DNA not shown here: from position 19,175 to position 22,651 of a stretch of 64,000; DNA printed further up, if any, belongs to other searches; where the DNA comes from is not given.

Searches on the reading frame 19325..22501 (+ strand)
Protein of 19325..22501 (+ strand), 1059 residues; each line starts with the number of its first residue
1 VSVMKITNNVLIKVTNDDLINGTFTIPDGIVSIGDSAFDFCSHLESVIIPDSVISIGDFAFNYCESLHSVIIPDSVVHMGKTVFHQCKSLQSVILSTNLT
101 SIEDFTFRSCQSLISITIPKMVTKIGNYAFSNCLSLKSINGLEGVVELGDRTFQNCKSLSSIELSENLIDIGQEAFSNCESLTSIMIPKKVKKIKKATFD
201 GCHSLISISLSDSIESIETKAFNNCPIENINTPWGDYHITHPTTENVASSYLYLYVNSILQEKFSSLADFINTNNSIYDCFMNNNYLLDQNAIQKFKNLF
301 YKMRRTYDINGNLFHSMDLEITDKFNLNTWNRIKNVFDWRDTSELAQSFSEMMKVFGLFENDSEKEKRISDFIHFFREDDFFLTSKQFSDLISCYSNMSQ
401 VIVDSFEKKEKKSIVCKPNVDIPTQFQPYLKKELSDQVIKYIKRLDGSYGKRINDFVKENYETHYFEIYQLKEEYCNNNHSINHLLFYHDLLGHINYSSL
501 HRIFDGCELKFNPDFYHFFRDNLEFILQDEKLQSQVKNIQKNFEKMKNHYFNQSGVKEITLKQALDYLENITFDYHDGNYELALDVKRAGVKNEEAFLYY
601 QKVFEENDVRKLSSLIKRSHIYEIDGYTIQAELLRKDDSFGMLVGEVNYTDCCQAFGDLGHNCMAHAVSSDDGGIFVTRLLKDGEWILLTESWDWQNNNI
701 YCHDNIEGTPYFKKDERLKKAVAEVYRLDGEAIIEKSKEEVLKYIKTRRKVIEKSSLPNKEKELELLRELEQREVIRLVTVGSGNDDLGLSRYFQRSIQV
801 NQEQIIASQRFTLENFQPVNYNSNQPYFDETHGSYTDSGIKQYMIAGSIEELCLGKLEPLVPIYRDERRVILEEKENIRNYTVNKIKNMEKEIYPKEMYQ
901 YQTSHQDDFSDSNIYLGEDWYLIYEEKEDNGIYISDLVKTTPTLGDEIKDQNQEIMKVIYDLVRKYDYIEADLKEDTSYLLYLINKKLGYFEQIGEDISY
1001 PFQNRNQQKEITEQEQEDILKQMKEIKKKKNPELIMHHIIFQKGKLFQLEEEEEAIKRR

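Call 82: search_protein_families(library=pfam, proteins=[window:19325-22501:+], max_evalue=0.001)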
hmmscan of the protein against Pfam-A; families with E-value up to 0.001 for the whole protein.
window:19325-22501:+ (1059 aa): 2 families
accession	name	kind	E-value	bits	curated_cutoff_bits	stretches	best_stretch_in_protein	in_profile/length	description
PF13306.12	LRR_5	-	6.5e-60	201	27.7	2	23-137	15-127/127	BspA type Leucine rich repeat region (6 copies)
PF13855.12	LRR_8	-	7.3e-12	45.3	27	1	146-185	14-54/61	Leucine rich repeat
